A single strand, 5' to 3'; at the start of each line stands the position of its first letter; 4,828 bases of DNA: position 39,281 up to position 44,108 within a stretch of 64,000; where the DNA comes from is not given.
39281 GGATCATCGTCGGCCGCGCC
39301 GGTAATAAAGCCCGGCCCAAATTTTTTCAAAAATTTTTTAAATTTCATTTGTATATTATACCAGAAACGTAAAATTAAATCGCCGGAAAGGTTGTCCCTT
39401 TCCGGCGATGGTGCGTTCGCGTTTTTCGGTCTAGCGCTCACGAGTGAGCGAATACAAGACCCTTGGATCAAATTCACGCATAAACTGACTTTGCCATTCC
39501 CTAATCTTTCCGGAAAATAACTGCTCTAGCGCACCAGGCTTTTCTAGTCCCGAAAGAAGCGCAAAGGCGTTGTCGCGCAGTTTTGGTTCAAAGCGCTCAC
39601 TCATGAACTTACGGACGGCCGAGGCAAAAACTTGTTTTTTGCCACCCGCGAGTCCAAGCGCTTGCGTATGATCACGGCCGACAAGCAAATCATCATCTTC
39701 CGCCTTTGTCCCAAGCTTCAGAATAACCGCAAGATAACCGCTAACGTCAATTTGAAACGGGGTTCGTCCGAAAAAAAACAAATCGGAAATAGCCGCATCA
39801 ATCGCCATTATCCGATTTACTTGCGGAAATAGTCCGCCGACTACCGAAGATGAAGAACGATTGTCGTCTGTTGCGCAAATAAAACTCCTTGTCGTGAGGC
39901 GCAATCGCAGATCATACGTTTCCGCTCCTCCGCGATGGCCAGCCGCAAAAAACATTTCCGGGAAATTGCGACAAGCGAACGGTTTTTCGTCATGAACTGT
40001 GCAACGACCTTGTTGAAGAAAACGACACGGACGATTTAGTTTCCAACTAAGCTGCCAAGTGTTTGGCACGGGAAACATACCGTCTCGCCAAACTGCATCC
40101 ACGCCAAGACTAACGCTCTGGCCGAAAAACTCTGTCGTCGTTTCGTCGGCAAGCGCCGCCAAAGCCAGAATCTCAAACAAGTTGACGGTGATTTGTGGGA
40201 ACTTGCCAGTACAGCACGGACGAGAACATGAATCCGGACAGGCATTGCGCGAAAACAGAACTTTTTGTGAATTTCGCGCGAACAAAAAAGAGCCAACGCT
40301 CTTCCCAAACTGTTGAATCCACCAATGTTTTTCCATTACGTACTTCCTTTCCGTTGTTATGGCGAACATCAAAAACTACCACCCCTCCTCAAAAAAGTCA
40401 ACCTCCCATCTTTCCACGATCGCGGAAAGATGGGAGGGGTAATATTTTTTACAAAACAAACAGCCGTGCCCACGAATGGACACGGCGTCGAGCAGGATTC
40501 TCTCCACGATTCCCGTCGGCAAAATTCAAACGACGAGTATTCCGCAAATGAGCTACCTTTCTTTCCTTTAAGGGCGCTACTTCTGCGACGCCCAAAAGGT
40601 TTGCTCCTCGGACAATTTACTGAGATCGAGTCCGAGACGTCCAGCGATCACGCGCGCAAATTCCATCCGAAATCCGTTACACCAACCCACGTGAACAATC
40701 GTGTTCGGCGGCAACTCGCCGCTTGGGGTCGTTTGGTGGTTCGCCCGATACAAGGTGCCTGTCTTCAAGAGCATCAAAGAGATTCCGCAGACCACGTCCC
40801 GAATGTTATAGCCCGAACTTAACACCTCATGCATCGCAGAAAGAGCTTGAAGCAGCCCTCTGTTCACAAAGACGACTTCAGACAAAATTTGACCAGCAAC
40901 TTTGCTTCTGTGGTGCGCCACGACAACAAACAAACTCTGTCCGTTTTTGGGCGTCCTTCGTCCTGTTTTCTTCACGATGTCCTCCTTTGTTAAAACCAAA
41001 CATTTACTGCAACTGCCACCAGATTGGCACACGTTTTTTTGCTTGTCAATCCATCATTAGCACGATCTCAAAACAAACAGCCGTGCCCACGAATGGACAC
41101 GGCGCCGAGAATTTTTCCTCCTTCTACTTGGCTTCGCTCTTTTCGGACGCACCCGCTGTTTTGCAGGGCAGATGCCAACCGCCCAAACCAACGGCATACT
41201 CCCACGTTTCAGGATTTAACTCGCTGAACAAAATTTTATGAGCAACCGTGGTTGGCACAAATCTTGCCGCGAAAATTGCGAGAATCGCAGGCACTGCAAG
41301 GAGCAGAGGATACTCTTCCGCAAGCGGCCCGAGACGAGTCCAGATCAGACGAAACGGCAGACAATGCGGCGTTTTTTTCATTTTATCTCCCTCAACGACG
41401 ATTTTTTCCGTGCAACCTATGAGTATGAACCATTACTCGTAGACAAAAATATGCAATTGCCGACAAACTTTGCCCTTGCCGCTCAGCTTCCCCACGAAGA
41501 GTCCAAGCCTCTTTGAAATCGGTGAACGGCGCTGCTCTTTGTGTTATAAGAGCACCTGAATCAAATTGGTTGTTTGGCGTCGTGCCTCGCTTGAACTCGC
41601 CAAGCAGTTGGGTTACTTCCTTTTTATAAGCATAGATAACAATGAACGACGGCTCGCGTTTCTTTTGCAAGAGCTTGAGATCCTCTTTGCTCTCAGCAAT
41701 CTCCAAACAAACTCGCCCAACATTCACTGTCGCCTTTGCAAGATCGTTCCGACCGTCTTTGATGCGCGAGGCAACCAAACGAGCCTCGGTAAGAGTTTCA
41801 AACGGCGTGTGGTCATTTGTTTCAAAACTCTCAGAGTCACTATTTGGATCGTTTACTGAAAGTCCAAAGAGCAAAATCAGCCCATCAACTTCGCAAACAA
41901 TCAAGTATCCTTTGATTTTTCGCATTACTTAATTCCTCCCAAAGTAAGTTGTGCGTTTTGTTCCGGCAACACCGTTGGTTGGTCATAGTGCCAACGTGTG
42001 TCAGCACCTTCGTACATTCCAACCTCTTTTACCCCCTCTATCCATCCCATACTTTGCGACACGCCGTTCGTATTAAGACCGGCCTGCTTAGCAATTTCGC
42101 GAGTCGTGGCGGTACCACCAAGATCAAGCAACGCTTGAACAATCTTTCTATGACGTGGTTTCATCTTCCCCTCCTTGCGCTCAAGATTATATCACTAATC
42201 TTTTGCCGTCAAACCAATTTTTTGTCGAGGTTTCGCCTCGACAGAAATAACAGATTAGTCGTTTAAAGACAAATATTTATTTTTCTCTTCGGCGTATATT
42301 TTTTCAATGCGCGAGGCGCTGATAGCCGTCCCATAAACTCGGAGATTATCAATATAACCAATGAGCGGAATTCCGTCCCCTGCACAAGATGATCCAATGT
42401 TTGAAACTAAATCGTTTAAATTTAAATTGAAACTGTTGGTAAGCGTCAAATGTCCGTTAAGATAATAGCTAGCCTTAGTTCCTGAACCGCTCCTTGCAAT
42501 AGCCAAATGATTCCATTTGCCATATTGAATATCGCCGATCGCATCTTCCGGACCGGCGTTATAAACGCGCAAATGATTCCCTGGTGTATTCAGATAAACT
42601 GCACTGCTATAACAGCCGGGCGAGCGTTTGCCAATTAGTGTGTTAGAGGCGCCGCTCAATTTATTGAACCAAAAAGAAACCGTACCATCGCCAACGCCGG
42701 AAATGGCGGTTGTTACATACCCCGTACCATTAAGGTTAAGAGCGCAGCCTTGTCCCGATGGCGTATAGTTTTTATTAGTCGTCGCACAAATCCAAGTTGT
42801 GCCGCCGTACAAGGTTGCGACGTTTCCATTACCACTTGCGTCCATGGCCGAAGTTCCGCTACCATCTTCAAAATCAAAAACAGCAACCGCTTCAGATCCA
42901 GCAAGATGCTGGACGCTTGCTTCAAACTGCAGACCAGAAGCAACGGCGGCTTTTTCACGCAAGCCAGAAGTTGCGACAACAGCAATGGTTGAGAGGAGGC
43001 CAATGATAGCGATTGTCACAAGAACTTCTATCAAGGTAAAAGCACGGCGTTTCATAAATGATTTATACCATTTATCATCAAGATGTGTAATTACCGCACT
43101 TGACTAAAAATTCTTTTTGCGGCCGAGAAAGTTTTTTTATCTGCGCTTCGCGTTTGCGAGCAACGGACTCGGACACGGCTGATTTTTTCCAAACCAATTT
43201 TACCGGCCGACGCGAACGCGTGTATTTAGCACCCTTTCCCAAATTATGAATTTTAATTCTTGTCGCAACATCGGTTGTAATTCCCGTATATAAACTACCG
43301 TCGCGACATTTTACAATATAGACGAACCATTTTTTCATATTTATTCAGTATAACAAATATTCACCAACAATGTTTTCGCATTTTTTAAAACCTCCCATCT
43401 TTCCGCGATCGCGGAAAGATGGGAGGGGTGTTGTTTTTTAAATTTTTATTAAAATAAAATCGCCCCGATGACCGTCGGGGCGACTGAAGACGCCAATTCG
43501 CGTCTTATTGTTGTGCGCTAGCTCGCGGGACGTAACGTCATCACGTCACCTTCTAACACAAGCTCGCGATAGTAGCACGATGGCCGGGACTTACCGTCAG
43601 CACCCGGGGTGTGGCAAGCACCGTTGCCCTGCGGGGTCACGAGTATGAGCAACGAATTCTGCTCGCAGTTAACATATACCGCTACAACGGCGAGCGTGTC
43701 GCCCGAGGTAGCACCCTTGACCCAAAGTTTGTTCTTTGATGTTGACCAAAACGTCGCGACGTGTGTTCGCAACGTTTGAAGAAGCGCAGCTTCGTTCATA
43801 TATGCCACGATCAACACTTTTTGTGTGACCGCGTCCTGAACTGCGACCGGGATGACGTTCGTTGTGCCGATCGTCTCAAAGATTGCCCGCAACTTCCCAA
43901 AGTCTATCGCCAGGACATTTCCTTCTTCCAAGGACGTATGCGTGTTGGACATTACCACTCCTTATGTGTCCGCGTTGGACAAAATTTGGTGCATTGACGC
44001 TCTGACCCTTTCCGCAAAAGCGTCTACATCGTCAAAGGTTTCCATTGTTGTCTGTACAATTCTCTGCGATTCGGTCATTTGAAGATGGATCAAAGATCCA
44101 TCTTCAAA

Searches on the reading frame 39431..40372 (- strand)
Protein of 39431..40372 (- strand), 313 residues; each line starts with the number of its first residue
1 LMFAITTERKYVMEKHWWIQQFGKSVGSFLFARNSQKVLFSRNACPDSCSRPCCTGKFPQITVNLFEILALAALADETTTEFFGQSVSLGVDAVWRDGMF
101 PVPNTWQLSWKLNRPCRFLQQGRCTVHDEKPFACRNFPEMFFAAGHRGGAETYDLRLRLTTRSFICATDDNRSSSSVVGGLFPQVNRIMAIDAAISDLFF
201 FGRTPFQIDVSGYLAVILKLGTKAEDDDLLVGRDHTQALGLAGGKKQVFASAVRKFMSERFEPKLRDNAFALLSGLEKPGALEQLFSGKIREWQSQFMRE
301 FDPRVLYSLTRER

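Call 44: search_protein_families(library=pfam, proteins=[window:39431-40372:-], max_evalue=0.001)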
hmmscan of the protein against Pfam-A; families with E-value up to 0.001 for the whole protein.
window:39431-40372:- (313 aa): 1 family
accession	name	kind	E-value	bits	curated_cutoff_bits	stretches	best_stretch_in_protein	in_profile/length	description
PF03692.20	CxxCxxCC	-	1.3e-05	26.2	23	1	45-140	2-72/85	Putative zinc- or iron-chelating domain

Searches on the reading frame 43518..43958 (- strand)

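Call 44: search_protein_families(library=pfam, proteins=[window:43518-43958:-], max_evalue=0.001)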
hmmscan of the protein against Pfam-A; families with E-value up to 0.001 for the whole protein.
window:43518-43958:- (146 aa): 1 family
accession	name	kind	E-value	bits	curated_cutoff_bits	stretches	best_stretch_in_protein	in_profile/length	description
PF01502.23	PRA-CH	-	5.3e-24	84.3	27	1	51-129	2-73/74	Phosphoribosyl-AMP cyclohydrolase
